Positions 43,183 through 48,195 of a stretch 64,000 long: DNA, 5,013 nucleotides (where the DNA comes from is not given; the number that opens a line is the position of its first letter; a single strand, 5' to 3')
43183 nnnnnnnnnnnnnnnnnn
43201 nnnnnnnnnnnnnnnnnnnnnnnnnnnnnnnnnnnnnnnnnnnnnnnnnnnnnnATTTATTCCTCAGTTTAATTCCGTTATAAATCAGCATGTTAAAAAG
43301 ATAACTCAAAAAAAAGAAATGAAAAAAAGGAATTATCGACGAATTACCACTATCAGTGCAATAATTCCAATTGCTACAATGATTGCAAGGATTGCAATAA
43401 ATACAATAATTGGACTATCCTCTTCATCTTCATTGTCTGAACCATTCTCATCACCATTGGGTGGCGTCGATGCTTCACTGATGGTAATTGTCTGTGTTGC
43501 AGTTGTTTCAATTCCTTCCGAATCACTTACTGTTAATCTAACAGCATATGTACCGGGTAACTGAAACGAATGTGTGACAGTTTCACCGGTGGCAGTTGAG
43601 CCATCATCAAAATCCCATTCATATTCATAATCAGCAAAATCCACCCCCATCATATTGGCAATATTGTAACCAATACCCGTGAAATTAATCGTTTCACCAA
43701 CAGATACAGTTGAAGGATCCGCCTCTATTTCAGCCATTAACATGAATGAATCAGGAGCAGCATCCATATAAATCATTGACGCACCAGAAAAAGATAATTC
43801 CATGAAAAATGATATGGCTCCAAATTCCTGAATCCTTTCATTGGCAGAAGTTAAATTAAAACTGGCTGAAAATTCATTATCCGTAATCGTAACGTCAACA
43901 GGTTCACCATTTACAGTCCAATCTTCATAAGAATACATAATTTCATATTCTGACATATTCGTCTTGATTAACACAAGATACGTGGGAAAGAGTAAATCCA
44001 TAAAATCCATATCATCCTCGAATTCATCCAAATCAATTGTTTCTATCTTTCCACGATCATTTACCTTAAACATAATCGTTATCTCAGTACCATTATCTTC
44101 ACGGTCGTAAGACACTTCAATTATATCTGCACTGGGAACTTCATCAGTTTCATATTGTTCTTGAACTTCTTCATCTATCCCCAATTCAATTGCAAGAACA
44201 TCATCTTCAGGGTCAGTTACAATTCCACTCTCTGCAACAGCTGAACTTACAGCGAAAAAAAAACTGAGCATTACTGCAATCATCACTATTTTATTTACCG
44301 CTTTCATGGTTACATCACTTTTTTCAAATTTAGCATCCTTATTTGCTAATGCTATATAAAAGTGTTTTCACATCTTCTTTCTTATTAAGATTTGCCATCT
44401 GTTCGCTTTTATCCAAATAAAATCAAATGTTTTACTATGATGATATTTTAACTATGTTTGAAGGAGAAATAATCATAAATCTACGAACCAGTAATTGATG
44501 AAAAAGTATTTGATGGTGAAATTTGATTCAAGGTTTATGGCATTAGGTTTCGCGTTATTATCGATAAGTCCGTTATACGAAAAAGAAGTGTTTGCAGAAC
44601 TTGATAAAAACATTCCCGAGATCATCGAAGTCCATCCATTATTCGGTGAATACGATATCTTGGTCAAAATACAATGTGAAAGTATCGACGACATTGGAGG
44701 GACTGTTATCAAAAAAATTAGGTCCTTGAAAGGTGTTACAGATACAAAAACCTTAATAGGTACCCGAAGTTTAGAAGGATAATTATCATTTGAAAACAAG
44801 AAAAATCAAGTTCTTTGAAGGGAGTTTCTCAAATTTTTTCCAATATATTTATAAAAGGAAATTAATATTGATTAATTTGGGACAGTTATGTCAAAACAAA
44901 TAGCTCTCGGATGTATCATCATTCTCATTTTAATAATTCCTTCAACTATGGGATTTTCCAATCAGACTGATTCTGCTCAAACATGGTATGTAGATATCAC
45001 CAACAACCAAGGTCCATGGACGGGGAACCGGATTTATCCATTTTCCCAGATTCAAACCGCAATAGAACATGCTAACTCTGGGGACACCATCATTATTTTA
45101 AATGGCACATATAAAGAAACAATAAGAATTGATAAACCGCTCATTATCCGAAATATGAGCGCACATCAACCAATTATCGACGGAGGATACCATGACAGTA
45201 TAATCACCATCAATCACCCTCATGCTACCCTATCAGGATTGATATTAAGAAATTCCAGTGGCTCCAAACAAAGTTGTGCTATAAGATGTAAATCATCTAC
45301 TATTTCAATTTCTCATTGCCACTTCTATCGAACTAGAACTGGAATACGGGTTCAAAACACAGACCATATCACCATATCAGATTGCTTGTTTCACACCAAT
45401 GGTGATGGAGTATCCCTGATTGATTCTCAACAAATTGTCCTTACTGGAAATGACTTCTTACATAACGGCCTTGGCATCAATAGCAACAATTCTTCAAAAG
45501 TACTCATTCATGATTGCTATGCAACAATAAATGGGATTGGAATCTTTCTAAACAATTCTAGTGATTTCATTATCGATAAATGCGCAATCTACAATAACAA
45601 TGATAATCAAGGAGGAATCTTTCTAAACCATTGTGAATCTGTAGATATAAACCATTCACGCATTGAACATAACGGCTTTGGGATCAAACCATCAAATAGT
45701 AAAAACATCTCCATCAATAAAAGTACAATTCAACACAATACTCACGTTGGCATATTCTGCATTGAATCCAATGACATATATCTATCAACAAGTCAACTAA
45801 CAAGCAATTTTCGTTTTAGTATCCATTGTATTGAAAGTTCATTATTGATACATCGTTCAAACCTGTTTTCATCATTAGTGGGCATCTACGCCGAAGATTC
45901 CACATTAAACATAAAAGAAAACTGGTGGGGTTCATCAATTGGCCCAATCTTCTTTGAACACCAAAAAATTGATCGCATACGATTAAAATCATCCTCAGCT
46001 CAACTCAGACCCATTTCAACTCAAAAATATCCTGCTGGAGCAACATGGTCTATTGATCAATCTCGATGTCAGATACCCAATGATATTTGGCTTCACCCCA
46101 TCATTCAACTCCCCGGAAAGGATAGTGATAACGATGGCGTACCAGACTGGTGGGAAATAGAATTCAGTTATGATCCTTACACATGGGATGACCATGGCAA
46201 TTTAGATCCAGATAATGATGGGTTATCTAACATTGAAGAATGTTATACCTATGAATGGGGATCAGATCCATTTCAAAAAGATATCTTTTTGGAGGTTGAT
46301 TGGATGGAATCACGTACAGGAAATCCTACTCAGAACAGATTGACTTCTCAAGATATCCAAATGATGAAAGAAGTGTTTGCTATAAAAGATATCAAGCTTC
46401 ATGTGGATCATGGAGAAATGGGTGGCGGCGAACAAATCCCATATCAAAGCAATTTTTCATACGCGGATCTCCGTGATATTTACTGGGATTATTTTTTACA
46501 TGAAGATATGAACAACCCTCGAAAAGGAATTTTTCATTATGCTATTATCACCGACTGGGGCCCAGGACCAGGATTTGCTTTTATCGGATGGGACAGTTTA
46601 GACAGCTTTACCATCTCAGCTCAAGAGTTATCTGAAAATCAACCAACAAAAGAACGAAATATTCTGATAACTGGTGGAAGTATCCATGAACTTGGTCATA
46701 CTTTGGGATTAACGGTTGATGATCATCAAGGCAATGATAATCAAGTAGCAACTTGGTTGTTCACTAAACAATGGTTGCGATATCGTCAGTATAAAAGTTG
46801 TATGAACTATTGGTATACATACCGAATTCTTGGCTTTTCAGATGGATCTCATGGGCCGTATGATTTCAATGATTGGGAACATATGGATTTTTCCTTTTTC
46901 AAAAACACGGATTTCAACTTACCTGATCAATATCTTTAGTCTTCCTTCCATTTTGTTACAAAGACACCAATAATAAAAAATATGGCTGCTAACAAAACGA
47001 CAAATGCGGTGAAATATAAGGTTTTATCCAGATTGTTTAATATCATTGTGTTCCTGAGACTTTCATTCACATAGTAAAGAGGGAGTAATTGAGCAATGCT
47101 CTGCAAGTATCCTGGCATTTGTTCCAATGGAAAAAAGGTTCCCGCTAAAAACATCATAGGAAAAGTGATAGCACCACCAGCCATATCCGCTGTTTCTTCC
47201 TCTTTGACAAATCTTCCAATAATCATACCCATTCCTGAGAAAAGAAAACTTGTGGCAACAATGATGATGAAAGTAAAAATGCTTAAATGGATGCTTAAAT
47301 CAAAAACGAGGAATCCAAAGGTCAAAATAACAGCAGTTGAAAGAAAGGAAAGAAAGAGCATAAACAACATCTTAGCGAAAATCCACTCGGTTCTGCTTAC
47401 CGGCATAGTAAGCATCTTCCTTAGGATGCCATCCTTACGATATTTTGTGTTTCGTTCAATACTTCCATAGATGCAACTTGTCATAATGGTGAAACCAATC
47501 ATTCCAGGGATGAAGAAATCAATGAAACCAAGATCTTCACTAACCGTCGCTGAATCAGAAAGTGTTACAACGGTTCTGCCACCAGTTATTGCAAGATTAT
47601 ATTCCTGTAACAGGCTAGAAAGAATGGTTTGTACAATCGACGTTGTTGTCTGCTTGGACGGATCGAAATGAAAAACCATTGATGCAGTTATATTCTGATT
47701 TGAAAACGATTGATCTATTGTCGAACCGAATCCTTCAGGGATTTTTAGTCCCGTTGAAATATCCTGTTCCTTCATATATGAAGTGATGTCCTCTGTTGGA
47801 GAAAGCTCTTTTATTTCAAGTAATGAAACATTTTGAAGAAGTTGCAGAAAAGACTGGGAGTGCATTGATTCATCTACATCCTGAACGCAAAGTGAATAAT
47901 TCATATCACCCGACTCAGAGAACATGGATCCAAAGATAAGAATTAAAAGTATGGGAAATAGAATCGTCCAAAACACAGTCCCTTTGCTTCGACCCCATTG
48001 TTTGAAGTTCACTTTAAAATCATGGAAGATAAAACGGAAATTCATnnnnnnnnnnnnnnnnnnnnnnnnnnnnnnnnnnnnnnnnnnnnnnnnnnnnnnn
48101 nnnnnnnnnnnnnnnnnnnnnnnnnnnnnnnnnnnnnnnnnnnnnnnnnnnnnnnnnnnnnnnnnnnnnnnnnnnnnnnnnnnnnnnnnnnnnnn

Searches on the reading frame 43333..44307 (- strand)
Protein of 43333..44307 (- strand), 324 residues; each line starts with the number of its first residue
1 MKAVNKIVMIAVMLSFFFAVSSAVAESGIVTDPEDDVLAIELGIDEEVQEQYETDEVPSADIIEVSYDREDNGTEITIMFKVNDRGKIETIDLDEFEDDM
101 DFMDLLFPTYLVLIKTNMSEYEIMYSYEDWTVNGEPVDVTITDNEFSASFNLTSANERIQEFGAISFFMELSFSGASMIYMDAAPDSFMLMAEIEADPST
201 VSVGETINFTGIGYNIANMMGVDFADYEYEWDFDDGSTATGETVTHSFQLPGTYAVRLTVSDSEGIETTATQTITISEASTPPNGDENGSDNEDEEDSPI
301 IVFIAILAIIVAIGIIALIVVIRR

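Call 94: search_protein_families(library=pfam, proteins=[window:43333-44307:-], max_evalue=0.00001)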
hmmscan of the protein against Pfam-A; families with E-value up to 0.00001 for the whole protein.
window:43333-44307:- (324 aa): 2 families
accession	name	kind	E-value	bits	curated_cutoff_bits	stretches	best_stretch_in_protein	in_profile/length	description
PF18911.6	PKD_4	-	8.2e-17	61.5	27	1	197-276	10-85/85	PKD domain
PF00801.26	PKD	-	2e-13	50.5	23.5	1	193-272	3-77/80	PKD domain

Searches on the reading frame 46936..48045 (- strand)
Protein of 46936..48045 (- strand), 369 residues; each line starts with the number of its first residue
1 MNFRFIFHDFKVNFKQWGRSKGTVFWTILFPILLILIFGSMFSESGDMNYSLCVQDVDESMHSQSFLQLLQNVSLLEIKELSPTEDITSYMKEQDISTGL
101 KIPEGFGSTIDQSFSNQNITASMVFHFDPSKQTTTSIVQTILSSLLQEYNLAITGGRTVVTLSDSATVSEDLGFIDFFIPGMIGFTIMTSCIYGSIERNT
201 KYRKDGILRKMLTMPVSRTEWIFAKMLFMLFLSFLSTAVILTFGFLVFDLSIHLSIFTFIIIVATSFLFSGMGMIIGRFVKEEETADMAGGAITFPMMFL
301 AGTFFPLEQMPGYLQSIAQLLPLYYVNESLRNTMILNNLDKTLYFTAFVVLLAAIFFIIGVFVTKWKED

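Call 94: search_protein_families(library=pfam, proteins=[window:46936-48045:-], max_evalue=0.00001)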
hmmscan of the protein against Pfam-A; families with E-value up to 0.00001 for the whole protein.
window:46936-48045:- (369 aa): 3 families
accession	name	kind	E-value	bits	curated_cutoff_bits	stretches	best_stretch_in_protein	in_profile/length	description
PF12698.13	ABC2_membrane_3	-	8.3e-39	134.1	31.6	1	21-361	1-346/347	ABC-2 family transporter protein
PF01061.29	ABC2_membrane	-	1.8e-30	106.5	26.9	1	132-334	20-210/211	ABC-2 type transporter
PF12679.13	ABC2_membrane_2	-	1.7e-07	31.2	27.2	1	13-338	7-250/283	ABC-2 family transporter protein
